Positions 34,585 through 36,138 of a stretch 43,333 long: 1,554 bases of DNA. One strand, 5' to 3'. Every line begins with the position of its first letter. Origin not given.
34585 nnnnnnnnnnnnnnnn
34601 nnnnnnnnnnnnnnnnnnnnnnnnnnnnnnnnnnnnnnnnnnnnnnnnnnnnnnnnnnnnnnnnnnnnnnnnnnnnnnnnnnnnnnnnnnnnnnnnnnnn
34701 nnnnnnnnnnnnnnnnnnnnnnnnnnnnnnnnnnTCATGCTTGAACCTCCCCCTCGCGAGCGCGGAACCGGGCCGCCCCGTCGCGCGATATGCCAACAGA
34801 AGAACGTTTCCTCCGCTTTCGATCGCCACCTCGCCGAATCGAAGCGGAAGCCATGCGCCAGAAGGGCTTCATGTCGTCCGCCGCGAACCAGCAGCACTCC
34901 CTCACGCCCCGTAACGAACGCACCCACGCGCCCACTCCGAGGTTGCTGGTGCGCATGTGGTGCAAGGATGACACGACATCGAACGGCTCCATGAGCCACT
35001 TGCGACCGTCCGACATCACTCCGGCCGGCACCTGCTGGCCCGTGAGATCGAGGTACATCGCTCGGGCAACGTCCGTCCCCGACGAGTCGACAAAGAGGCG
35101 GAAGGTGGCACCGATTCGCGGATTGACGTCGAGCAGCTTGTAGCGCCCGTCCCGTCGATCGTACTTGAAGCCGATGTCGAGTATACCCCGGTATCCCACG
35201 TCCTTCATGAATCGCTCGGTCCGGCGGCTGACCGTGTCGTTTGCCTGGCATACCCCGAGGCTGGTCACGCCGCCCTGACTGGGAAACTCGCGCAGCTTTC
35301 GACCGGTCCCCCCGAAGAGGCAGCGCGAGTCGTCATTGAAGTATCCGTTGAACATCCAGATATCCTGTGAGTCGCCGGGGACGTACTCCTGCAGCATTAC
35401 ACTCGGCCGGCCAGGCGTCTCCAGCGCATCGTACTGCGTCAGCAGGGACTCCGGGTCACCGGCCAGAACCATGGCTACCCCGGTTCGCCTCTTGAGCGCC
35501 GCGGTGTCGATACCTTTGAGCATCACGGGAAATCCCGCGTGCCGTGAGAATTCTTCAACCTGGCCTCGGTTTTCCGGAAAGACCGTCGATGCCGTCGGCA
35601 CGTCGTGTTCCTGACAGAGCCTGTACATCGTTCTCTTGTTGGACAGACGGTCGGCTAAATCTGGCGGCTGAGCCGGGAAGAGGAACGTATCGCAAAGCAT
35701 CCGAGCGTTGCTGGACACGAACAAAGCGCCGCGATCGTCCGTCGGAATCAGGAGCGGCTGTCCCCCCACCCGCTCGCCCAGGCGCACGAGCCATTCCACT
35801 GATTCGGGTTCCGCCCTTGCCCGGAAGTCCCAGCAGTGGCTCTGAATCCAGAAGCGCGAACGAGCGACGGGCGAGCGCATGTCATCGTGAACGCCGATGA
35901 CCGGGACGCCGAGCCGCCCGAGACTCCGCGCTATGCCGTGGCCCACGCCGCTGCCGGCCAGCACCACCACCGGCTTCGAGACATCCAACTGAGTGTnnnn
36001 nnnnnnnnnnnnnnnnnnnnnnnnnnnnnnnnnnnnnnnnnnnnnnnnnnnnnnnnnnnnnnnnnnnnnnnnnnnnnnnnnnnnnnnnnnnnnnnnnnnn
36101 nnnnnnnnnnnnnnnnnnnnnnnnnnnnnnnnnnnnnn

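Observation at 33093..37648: comA-comB (sulfolactate synthesis) in one operon with an ATP-grasp ligase and two methyltransferases inside a polysaccharide locus: candidate sulfolactyl-decoration pathway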

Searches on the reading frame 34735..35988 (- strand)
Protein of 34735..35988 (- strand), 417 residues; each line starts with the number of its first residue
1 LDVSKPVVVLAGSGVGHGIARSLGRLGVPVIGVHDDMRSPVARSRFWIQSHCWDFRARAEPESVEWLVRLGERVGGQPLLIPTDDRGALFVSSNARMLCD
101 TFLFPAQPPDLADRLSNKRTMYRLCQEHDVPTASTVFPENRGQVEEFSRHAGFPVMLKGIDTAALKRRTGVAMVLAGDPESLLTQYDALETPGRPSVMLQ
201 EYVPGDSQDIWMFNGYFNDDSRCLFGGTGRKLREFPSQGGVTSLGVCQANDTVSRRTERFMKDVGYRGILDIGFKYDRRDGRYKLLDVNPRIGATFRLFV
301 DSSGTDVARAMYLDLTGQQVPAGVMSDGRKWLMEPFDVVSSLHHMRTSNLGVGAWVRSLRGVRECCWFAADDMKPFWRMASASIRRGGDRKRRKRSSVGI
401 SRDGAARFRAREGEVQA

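Call 3: search_protein_families(library=pfam, proteins=[window:34735-35988:-], max_evalue=0.01)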
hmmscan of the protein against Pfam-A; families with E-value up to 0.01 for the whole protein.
window:34735-35988:- (417 aa): 2 families
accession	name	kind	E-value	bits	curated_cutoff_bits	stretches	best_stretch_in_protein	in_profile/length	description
PF02786.22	CPSase_L_D2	-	0.0002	21.4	19.8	0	252-309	140-197/211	Carbamoyl-phosphate synthase L chain, ATP binding domain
PF15632.11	ATPgrasp_Ter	-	0.0019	18.4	29.1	1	246-318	42-111/131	ATP-grasp in the biosynthetic pathway with Ter operon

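Call 4: search_protein_families(library=ncbifam, proteins=[window:34735-35988:-], max_evalue=0.01)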
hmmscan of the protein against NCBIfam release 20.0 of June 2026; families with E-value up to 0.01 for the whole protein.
window:34735-35988:- (417 aa): 5 families
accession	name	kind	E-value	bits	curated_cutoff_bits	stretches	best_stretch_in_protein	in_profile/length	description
NF009406.0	PRK12767.1-5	equivalog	3.7e-09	36.1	271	1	111-321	107-299/327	carbamoyl phosphate synthase-like protein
NF009402.0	PRK12767.1-1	equivalog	7.6e-08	31.5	218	1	9-295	9-279/329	carbamoyl phosphate synthase-like protein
NF009405.0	PRK12767.1-4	equivalog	0.0015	17.6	390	1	117-308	112-281/320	carbamoyl phosphate synthase-like protein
NF009554.0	PRK12999.1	equivalog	0.0091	13.8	965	0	251-292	257-297/1147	pyruvate carboxylase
TIGR01369.1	CPSaseII_lrg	equivalog_domain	0.0099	13.5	1027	0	112-320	664-869/1052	carbamoyl-phosphate synthase (glutamine-hydrolyzing) large subunit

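Call 10: find_homologous_proteins(query=window:34735-35988:-, max_evalue=0.00001)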
Query window:34735-35988:- (417 aa): 4089 proteins with E <= 0.00001 among 8000 candidates; the best 120 are listed.
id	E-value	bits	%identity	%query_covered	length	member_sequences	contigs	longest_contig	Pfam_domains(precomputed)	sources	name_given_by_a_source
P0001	1.2e-284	962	100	100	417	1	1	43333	-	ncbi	ncbi:MAG: hypothetical protein ACRDFS_05095 [Chloroflexota bacterium]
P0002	4.2e-148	512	57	95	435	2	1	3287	-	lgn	-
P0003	3.6e-147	509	58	93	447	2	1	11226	-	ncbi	ncbi:MAG: hypothetical protein NVSMB27_08490 [Ktedonobacteraceae bacterium]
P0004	7.1e-147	508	57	92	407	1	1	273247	-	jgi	jgi:D-aspartate ligase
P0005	3.0e-146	506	56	95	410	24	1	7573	-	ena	-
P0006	1.2e-145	504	56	93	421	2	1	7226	PF08443.17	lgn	-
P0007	1.5e-145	504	56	95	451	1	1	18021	-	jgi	jgi:D-aspartate ligase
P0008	5.9e-145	502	57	94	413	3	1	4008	-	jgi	jgi:D-aspartate ligase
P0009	9.9e-145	501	55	95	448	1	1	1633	-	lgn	-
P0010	1.3e-144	501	58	93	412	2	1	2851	-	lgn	-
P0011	1.6e-144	500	56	96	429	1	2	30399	-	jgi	jgi:D-aspartate ligase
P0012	2.0e-144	500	55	95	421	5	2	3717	-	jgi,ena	-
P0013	3.0e-144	499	57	89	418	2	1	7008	-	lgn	-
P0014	3.2e-144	499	55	97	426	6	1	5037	PF02786.23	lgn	-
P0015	3.3e-144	499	56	94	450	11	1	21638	-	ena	-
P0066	3.1e-140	486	53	96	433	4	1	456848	PF02786.23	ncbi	-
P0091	4.7e-139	482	52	98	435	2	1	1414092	-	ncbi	-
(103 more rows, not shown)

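Call 20: find_encoding_contigs(protein=P0004, flank=10000, max_places=2)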
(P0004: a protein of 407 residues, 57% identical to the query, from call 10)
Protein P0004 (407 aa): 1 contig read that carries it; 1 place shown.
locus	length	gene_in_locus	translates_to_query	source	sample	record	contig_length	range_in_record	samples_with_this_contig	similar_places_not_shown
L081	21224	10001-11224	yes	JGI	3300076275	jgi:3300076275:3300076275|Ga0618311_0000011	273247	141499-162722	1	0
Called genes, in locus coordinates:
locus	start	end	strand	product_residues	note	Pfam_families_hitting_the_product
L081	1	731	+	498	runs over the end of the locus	-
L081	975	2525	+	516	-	PF01943:Polysacc_synt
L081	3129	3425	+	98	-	-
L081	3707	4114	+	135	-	PF05401:NodS (weak), PF08241:Methyltransf_11, PF08242:Methyltransf_12 (weak), PF13489:Methyltransf_23, PF13649:Methyltransf_25, PF13847:Methyltransf_31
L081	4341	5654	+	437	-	PF02737:3HCDH_N (weak), PF03446:NAD_binding_2, PF03721:UDPG_MGDP_dh_N, PF00984:UDPG_MGDP_dh, PF03720:UDPG_MGDP_dh_C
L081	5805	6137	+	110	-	-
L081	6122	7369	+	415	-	PF04134:DCC1-like (faint)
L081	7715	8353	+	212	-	PF01209:Ubie_methyltran (weak), PF08241:Methyltransf_11, PF08242:Methyltransf_12, PF13489:Methyltransf_23, PF13649:Methyltransf_25, PF13847:Methyltransf_31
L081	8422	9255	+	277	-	PF02679:ComA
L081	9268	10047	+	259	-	PF04029:2-ph_phosp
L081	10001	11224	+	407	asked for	-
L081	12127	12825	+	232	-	PF02563:Poly_export, PF10531:SLBB, PF22461:SLBB_2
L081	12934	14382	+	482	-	PF10082:BBP2_2 (weak)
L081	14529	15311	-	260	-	PF14339:DUF4394 (faint)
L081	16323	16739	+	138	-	-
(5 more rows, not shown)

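Call 21: find_encoding_contigs(protein=P0066, flank=10000, max_places=2)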
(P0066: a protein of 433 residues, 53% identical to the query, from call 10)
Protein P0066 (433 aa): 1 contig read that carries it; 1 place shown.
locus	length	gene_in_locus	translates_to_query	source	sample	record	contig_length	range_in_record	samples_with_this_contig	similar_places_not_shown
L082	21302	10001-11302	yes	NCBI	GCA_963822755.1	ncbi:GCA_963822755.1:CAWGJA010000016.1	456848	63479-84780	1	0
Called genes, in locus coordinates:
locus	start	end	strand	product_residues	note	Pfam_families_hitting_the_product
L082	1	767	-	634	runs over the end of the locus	PF07774:EMC1_C (faint), PF13360:PQQ_2, PF13570:Beta-prop_ACSF4 (faint), PF01011:PQQ (faint), PF13360:PQQ_2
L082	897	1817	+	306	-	PF00126:HTH_1, PF03466:LysR_substrate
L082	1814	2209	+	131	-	PF02771:Acyl-CoA_dh_N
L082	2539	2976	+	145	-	PF00441:Acyl-CoA_dh_1, PF22924:ACOX_C_alpha1 (weak), PF08028:Acyl-CoA_dh_2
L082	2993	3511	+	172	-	PF19315:MC_hydratase, PF01575:MaoC_dehydratas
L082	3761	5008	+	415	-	PF13439:Glyco_transf_4, PF13579:Glyco_trans_4_4, PF00534:Glycos_transf_1, PF13692:Glyco_trans_1_4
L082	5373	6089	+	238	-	PF01070:FMN_dh, PF00478:IMPDH (faint)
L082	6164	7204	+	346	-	PF00389:2-Hacid_dh, PF02826:2-Hacid_dh_C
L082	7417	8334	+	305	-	PF01209:Ubie_methyltran, PF03848:TehB (weak), PF05175:MTS, PF13489:Methyltransf_23, PF13847:Methyltransf_31, PF08241:Methyltransf_11, PF08242:Methyltransf_12, PF13649:Methyltransf_25, +2 more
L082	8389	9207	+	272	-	PF02679:ComA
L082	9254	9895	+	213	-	PF04029:2-ph_phosp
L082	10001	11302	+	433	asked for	PF02786:CPSase_L_D2 (faint)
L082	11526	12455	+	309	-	PF03328:HpcH_HpaI, PF22484:DUF6986, PF01274:MS_TIM-barrel (faint), PF15617:C-C_Bond_Lyase (weak)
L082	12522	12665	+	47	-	-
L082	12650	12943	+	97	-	-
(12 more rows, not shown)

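Call 22: find_encoding_contigs(protein=P0091, flank=10000, max_places=2)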
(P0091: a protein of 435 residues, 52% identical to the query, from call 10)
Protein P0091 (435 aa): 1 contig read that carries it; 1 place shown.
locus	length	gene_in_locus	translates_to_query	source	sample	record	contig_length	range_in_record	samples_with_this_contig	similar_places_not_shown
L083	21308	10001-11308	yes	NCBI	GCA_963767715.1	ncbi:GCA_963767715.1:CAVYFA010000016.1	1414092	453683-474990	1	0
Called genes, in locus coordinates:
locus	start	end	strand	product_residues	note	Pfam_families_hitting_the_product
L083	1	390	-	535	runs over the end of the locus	PF00668:Condensation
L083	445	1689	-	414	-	PF00067:p450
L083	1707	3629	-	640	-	PF00501:AMP-binding, PF13193:AMP-binding_C, PF00550:PP-binding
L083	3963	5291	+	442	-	PF01522:Polysacc_deac_1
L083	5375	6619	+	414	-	PF13439:Glyco_transf_4, PF13579:Glyco_trans_4_4, PF00534:Glycos_transf_1, PF13692:Glyco_trans_1_4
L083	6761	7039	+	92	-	PF00733:Asn_synthase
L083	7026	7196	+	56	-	PF00733:Asn_synthase (weak)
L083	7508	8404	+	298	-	PF01135:PCMT (weak), PF01209:Ubie_methyltran, PF02353:CMAS (weak), PF13489:Methyltransf_23, PF08241:Methyltransf_11, PF08242:Methyltransf_12, PF13649:Methyltransf_25, PF13847:Methyltransf_31, +2 more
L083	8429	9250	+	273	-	PF02679:ComA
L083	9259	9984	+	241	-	PF04029:2-ph_phosp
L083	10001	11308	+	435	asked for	-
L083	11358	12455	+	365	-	PF00534:Glycos_transf_1 (weak), PF13692:Glyco_trans_1_4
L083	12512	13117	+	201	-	PF13580:SIS_2, PF01380:SIS (weak)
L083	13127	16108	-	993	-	PF04932:Wzy_C, PF01943:Polysacc_synt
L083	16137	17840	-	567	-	PF02706:Wzz, PF01656:CbiA (weak), PF10609:ParA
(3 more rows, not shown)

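Call 27: search_solved_structures(query=window:34735-35988:-, max_evalue=1)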
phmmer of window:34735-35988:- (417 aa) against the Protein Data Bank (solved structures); distinct sequences matched with E-value up to 1: 3.
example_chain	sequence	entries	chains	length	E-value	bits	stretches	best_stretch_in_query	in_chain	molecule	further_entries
2c00_A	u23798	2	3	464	0.017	17.5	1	111-319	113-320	BIOTIN CARBOXYLASE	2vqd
1w93_A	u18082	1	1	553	0.17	14.2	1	148-309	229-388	ACETYL-COENZYME A CARBOXYLASE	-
1w96_A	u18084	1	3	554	0.17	14.2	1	148-309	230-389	ACETYL-COENZYME A CARBOXYLASE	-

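Call 52: predict_structure(alignment_id=A1)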
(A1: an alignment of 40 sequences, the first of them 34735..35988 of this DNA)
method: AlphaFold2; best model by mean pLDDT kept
length: 417 residues; sequences in the alignment: 40
mean_pLDDT: 84.5   pTM: 0.84
mean pLDDT of the five models: 84.5, 84.2, 83.9, 81.6, 80.6
residues with pLDDT >= 90: 224; 70-90: 135; 50-70: 32; < 50: 26
segments of 3 or more residues with pLDDT < 50: 237-239, 396-417
pLDDT, mean of each block of 10 residues (from residue 1): 93 86 95 92 94 89 97 96 90 94 94 89 95 92 91 89 80 90 92 83 87 95 95 64 82 97 96 93 92 74 94 97 89 62 68 79 79 85 69 49 35 32
secondary structure, 60 per line:
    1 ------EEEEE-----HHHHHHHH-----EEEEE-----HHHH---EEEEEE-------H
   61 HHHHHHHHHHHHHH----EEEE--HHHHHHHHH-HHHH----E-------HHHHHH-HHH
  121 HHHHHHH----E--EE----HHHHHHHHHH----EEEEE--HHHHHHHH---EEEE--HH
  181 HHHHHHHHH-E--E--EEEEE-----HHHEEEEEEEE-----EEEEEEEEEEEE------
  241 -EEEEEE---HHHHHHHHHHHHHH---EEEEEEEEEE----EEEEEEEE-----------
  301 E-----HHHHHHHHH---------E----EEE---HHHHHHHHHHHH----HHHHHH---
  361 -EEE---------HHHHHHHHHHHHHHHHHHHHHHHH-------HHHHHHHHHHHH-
elements in order: E7-11 H17-24 E30-34 H40-43 E47-52 H60-74 E79-82 H85-93 H95-98 H111-116 H118-127 H141-150 E155-159 H162-169 E173-176 H179-189 E197-201 E210-217 E223-234 E242-247 H251-264 E268-277 E282-289 H307-315 E330-332 H336-347 H352-357 E362-364 H374-397 H405-416

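Call 55: fold_search(model_id=the predicted structure, library=pdb)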
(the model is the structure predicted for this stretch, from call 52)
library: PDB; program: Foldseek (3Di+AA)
matches with E <= 10: 1551; with E <= 0.001: 525
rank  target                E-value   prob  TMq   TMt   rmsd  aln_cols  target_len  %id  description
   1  9yx2_D                1.1e-15  1.00  0.57  0.50   4.7       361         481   17  Structure of the long chain acyl-CoA carboxylase complex from Mycobacterium smegmatis with ATP, bicarbonate, and propi (released 2025-11-26)
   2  9yx2_A                1.3e-15  1.00  0.54  0.40   5.4       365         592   18  Structure of the long chain acyl-CoA carboxylase complex from Mycobacterium smegmatis with ATP, bicarbonate, and propi (released 2025-11-26)
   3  1ulz                  1.6e-15  1.00  0.49  0.46   6.7       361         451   14  Crystal structure of the biotin carboxylase subunit of pyruvate carboxylase (released 2004-03-09)
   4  9yx2_B                1.8e-15  1.00  0.54  0.47   5.5       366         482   17  Structure of the long chain acyl-CoA carboxylase complex from Mycobacterium smegmatis with ATP, bicarbonate, and propi (released 2025-11-26)
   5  8j7d_A                2.3e-15  1.00  0.51  0.34   6.3       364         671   16  Human 3-methylcrotonyl-CoA carboxylase in BCCP-H1 state (released 2024-05-08)
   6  2vpq_A                2.8e-15  1.00  0.60  0.56   4.3       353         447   14  Crystal structure of biotin carboxylase from S. aureus complexed with AMPPNP (released 2008-09-09)
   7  3orr_A                3.4e-15  1.00  0.60  0.67   5.0       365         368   11  Crystal Structure of N5-Carboxyaminoimidazole synthetase from Staphylococcus aureus (released 2011-07-20)
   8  3orr_B                4.0e-15  1.00  0.60  0.67   5.1       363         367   11  Crystal Structure of N5-Carboxyaminoimidazole synthetase from Staphylococcus aureus (released 2011-07-20)
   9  3k5i_B                7.8e-15  1.00  0.55  0.61   4.6       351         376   13  Crystal structure of N5-carboxyaminoimidazole synthase from aspergillus clavatus in complex with ADP and 5-aminoimadaz (released 2009-10-20)
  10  8rth_A                7.8e-15  1.00  0.53  0.35   5.9       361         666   14  Trypanosoma brucei 3-methylcrotonyl-CoA carboxylase (released 2024-04-17)
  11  4wd3_A                1.0e-14  1.00  0.49  0.52   5.7       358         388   11  Crystal structure of an L-amino acid ligase RizA (released 2015-09-09)
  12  3vot_B                1.2e-14  1.00  0.58  0.61   4.2       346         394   12  Crystal structure of L-amino acid ligase from Bacillus licheniformis (released 2012-11-07)
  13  7kct_A                1.2e-14  1.00  0.57  0.53   4.8       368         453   14  Crystal Structure of the Hydrogenobacter thermophilus 2-Oxoglutarate Carboxylase (OGC) Biotin Carboxylase (BC) Domain  (released 2021-01-27)
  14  2c00_B                1.5e-14  1.00  0.49  0.47   6.6       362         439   17  Crystal Structure of Biotin Carboxylase from Pseudomonas aeruginosa in apo form (released 2008-09-09)
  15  3k5h_B                1.7e-14  1.00  0.58  0.63   5.2       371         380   13  Crystal structure of carboxyaminoimidazole ribonucleotide synthase from asperigillus clavatus complexed with ATP (released 2009-10-20)
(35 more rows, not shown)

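Call 76: find_related_loci(query=A1, collection=metagenome_contigs, flank=6000)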
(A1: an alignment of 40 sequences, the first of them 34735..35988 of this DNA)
Query A1 (417 aa) in metagenome_contigs; peptide patterns used: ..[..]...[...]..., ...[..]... (x = any residue, [..] = any of these).
600 stretches matched a pattern (row limit reached: there are more); 548 encode a relative of the query (tblastn E <= 1e-3); the best 80 are kept; 80 distinct loci.
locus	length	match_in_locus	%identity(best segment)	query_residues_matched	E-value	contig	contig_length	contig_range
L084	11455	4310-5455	56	1-378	2e-145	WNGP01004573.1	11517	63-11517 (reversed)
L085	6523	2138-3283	56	1-378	9e-146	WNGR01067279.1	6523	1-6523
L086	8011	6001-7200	54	1-398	6e-145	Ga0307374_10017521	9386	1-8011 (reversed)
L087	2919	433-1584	56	1-384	2e-152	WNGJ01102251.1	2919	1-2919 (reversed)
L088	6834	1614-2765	56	1-384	3e-145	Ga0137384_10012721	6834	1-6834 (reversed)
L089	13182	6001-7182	55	1-394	3e-144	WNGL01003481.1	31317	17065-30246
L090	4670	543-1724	55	1-394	5e-147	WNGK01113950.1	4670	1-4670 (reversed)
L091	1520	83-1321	53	1-413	2e-157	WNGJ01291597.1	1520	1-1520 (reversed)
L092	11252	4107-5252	55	1-378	1e-143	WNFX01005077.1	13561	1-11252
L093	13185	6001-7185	55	1-395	1e-143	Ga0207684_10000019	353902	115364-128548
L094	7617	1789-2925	55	1-379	3e-143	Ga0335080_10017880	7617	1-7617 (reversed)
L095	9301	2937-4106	55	1-390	1e-142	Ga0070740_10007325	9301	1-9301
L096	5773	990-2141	55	1-384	5e-143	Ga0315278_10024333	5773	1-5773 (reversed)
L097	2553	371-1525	54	1-385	4e-150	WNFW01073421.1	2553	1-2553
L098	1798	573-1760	53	1-397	2e-151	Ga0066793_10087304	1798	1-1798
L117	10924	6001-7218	48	2-405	3e-123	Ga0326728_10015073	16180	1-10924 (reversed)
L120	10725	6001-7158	49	2-386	3e-121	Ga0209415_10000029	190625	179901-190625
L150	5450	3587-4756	47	2-393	7e-116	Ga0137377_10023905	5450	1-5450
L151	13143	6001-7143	50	1-380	2e-115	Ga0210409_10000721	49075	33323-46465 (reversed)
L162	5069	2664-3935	46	1-417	2e-114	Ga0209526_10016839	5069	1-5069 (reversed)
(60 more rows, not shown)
